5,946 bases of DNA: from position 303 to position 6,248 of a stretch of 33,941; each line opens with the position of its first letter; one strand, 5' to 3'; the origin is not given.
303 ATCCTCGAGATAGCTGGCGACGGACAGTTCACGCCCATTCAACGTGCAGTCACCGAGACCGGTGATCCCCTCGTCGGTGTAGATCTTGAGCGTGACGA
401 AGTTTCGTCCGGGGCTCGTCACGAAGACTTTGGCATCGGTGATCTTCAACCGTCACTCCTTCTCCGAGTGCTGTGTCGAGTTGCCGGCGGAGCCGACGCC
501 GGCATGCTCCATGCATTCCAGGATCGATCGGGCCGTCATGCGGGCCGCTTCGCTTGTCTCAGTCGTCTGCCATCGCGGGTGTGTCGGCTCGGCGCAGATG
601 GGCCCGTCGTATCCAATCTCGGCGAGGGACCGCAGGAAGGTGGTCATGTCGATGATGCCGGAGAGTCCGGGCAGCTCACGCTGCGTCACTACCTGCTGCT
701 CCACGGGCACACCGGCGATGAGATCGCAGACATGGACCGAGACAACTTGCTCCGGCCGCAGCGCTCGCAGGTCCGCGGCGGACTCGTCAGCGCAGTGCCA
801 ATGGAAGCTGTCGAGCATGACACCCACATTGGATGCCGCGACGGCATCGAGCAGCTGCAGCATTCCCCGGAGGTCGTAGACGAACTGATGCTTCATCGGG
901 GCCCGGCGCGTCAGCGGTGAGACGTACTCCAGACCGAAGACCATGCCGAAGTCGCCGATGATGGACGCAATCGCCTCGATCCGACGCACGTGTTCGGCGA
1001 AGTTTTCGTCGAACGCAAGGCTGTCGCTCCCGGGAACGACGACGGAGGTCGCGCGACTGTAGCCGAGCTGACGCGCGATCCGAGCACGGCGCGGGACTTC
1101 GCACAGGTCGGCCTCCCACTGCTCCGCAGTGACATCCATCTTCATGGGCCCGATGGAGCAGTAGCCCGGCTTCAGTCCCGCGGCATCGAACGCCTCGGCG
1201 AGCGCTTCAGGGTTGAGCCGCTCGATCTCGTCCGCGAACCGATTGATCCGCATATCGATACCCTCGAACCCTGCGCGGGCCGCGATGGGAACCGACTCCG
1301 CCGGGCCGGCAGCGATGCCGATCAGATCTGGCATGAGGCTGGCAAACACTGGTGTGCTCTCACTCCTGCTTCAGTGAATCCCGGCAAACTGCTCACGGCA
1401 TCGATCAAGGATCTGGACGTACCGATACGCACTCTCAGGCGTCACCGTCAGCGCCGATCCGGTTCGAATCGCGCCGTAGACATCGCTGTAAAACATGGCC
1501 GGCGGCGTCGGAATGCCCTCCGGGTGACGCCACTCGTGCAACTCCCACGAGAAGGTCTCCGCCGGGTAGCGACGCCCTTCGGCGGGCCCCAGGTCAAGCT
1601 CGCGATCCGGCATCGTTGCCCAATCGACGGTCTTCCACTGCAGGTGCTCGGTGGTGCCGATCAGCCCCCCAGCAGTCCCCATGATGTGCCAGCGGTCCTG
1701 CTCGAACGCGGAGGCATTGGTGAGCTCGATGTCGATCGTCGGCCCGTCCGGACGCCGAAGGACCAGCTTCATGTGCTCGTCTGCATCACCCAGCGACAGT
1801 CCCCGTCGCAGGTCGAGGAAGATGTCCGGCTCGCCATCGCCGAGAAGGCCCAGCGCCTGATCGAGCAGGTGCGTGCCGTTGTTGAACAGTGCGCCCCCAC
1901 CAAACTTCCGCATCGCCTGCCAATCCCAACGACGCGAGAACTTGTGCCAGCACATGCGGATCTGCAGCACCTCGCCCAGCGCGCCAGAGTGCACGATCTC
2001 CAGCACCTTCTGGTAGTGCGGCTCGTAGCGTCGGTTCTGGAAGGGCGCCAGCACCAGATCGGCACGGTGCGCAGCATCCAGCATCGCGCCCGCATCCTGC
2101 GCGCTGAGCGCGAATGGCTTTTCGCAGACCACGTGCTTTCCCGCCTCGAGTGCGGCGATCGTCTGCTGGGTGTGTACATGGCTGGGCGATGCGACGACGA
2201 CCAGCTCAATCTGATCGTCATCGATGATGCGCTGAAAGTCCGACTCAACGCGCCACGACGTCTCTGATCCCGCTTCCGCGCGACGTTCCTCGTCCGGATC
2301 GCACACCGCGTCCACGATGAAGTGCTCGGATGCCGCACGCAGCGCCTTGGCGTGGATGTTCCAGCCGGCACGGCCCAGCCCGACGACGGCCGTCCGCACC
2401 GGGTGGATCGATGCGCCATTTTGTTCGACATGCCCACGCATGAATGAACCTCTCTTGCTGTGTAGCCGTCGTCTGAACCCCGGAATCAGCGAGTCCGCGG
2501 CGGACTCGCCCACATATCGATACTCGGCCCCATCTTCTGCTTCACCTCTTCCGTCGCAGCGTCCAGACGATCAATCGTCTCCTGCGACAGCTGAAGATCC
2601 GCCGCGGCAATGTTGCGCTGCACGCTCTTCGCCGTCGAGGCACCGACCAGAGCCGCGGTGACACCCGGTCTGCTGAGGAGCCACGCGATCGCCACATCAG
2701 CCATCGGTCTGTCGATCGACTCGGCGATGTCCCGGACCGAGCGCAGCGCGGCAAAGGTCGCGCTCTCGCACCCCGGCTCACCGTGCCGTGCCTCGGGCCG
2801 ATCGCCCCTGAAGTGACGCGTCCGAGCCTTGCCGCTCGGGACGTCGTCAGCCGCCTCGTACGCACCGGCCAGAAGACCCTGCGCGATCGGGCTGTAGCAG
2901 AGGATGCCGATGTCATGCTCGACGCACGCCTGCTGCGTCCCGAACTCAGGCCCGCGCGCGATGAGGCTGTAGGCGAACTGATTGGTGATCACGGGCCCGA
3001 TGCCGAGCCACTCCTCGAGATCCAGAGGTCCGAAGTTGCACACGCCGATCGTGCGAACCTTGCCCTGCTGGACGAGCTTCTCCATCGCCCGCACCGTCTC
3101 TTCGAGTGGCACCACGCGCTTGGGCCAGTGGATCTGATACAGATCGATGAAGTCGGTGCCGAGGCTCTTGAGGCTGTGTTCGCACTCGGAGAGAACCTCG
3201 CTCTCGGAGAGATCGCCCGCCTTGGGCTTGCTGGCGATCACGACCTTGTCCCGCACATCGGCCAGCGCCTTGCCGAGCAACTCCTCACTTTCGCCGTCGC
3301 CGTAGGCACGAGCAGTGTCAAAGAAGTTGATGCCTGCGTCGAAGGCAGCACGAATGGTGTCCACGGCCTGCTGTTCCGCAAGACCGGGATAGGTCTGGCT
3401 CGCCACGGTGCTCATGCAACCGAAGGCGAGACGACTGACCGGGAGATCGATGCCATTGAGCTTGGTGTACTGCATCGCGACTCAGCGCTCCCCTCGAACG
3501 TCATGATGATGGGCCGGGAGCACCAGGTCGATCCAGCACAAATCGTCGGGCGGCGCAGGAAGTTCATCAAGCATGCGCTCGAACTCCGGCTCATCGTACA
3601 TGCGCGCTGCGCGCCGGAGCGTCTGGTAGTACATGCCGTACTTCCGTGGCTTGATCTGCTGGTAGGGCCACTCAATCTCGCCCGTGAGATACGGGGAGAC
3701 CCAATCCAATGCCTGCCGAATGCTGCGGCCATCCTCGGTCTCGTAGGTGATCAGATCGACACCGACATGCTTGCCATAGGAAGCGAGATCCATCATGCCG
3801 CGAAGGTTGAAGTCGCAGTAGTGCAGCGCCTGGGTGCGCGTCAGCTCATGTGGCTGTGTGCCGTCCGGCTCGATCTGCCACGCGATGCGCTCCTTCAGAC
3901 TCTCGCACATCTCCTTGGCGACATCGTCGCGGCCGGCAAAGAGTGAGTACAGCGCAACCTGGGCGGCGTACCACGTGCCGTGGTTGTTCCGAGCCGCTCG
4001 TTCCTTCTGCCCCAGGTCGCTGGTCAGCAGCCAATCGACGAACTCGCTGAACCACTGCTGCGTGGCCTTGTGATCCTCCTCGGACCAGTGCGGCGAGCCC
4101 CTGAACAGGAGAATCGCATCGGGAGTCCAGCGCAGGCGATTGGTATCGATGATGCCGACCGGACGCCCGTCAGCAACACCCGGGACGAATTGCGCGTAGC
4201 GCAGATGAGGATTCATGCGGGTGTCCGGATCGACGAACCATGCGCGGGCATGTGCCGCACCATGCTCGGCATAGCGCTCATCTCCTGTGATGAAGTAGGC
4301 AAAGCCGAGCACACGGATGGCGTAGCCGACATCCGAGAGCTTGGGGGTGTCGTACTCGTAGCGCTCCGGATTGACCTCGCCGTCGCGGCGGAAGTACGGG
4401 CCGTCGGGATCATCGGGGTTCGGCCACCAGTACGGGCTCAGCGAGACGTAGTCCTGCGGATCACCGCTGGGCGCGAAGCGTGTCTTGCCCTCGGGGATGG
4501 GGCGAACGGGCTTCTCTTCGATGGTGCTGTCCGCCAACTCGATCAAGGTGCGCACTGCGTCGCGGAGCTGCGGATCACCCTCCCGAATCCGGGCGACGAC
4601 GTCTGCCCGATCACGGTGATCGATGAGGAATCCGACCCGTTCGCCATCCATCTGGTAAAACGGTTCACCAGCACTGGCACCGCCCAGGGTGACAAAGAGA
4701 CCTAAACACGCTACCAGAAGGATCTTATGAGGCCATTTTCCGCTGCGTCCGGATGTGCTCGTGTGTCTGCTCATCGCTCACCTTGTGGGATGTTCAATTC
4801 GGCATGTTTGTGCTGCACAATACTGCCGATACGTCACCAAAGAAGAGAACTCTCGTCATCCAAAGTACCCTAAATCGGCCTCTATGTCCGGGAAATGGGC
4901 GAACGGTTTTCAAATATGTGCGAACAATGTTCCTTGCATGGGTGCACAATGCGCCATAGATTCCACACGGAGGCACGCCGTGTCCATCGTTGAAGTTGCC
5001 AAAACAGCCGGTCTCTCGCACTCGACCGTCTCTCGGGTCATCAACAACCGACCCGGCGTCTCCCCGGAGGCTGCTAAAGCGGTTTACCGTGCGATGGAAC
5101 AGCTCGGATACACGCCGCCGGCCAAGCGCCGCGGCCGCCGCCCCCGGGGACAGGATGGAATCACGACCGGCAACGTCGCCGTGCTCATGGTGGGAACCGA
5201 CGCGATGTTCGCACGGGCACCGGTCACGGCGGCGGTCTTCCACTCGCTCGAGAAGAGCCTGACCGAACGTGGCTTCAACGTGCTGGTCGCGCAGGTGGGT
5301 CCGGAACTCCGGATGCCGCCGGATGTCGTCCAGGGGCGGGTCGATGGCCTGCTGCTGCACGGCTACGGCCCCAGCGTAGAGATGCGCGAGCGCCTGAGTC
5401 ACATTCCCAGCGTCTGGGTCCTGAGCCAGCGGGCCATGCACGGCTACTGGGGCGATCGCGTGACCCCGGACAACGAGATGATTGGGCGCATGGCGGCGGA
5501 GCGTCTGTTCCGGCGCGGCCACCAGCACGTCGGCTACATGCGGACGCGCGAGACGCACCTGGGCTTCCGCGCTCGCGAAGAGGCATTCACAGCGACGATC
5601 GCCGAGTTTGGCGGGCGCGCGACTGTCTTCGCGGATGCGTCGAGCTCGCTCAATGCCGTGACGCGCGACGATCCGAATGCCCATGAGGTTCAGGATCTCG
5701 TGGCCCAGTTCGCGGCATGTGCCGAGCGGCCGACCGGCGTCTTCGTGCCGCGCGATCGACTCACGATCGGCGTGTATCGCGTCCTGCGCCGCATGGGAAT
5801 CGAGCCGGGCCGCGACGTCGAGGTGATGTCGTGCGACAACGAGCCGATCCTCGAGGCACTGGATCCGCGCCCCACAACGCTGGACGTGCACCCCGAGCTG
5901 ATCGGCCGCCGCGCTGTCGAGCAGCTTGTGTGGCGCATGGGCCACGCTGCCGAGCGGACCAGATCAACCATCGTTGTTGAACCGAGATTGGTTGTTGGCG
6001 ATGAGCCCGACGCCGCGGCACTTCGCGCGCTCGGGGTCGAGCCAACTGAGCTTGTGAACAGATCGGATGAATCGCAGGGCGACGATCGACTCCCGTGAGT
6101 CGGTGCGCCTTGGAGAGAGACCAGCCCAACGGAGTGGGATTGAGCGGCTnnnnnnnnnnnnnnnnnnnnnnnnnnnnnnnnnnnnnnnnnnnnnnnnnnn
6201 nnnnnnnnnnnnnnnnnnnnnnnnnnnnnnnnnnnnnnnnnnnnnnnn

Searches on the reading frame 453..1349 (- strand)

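Call 32: search_protein_families(library=pfam, proteins=[window:453-1349:-], max_evalue=0.001)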
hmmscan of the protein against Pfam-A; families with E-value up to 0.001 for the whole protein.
window:453-1349:- (298 aa): 1 family
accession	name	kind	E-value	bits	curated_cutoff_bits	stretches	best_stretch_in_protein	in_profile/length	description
PF01261.30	AP_endonuc_2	-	1.2e-25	91.2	31.1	1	22-271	3-245/249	Xylose isomerase-like TIM barrel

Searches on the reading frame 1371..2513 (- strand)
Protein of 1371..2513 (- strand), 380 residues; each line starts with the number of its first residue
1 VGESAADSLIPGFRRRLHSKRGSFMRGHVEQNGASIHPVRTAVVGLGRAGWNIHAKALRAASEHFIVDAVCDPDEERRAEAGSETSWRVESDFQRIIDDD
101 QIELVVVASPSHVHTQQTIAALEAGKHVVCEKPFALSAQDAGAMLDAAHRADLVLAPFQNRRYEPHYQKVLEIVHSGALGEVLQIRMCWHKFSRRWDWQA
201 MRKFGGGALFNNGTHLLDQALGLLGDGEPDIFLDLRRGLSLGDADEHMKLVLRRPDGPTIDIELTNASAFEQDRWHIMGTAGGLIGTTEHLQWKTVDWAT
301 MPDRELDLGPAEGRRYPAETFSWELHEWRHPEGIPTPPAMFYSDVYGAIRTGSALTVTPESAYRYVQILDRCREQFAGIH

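Call 32: search_protein_families(library=pfam, proteins=[window:1371-2513:-], max_evalue=0.001)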
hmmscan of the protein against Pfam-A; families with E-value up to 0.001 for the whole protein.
window:1371-2513:- (380 aa): 4 families
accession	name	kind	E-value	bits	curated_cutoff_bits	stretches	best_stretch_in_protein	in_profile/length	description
PF01408.29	GFO_IDH_MocA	-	1.3e-25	90.9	24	1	40-155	2-116/120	Oxidoreductase family, NAD-binding Rossmann fold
PF22725.1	GFO_IDH_MocA_C3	-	6.9e-17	62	27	1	167-284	1-123/124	GFO/IDH/MocA C-terminal domain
PF02894.22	GFO_IDH_MocA_C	-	3.4e-09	37.3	22.9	1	174-376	4-210/218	Oxidoreductase family, C-terminal alpha/beta domain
PF03447.22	NAD_binding_3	-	6.5e-05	24.1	24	1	45-150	1-107/116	Homoserine dehydrogenase, NAD binding domain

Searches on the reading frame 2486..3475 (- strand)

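Call 32: search_protein_families(library=pfam, proteins=[window:2486-3475:-], max_evalue=0.001)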
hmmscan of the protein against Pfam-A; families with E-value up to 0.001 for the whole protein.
window:2486-3475:- (329 aa): 1 family
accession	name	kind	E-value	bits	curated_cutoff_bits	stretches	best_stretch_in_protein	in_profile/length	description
PF00248.27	Aldo_ket_red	-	1.8e-70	237.8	24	1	16-307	2-289/291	Aldo/keto reductase family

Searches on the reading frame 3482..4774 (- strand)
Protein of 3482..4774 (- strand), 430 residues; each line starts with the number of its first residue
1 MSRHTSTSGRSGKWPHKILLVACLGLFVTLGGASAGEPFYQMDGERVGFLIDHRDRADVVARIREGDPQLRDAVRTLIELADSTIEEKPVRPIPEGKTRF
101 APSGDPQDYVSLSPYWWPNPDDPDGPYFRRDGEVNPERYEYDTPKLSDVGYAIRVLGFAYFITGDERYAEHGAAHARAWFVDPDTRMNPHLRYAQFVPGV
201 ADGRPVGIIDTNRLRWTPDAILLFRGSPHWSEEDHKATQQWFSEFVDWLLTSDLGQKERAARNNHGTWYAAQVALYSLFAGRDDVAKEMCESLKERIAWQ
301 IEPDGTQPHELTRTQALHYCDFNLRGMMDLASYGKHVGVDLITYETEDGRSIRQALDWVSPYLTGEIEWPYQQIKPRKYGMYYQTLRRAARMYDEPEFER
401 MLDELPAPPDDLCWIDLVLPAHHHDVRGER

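Call 3: search_protein_families(library=pfam, proteins=[window:3482-4774:-], max_evalue=0.1)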
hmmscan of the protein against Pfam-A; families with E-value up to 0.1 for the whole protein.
window:3482-4774:- (430 aa): 1 family
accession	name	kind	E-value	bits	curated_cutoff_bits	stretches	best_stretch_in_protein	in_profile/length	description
PF05426.18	Alginate_lyase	-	1.5e-83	280.9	22.2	1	101-369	10-275/275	Alginate lyase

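Call 5: search_protein_families(library=ncbifam, proteins=[window:3482-4774:-], max_evalue=1)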
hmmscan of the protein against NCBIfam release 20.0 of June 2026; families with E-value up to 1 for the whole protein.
window:3482-4774:- (430 aa): 5 families
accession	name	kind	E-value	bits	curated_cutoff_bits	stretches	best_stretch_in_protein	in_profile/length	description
NF001469.0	PRK00325.1-4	equivalog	1.1e-07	31.3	366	1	238-345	168-276/360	polysaccharide lyase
NF001468.0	PRK00325.1-3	equivalog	3.2e-07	29.7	711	1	233-343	172-281/373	mannuronate-specific alginate lyase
NF001467.0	PRK00325.1-2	equivalog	1.8e-05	23.7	429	1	234-342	169-276/364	mannuronate-specific alginate lyase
NF001470.0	PRK00325.1-5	equivalog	0.00064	18.7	743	1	239-342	175-277/367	mannuronate-specific alginate lyase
NF041468.1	anti_sig_RseA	equivalog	0.057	13.5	165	1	169-197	36-64/135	anti-sigma E factor RseA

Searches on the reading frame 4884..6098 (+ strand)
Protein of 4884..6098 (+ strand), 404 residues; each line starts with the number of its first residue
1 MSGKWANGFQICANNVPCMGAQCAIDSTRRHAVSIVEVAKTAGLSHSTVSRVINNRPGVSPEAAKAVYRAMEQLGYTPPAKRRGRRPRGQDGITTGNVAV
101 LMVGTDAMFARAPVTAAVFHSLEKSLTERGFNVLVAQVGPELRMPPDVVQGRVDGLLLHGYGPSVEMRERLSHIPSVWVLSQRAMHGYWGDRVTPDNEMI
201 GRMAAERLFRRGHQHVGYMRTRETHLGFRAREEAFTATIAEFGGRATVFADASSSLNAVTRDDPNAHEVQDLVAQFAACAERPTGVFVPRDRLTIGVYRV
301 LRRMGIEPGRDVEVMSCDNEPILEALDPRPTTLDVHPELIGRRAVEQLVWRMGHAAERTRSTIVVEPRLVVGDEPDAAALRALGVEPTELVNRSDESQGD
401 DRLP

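Call 3: search_protein_families(library=pfam, proteins=[window:4884-6098:+], max_evalue=0.1)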
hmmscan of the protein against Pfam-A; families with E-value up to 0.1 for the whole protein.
window:4884-6098:+ (404 aa): 10 families
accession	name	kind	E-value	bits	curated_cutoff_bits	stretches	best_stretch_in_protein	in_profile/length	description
PF13377.12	Peripla_BP_3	-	1.7e-23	84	26.5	1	205-373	1-165/167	Periplasmic binding protein-like domain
PF00356.27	LacI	-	2.1e-14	53.5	27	1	35-78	2-45/46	Bacterial regulatory proteins, lacI family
PF00532.27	Peripla_BP_1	-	5e-06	26.6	22.2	1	147-363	52-272/281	Periplasmic binding proteins and sugar binding domain of LacI family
PF13407.12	Peripla_BP_4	-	0.00062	19.8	35.1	1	193-321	99-220/258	Periplasmic binding protein domain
PF01381.28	HTH_3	-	0.0012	19.2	23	1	34-67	11-44/55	Helix-turn-helix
PF13560.12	HTH_31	-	0.0016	19.1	27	1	30-68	12-51/64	Helix-turn-helix domain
PF12802.13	MarR_2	-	0.012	16.2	27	0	30-54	16-42/61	MarR family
PF13936.12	HTH_38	-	0.045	13.9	27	0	30-53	18-41/44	Helix-turn-helix domain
PF09339.16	HTH_IclR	-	0.054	13.7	22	0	28-53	14-39/52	IclR helix-turn-helix domain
PF13542.12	HTH_Tnp_ISL3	-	0.061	13.2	27.4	0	31-55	26-49/51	Helix-turn-helix domain of transposase family ISL3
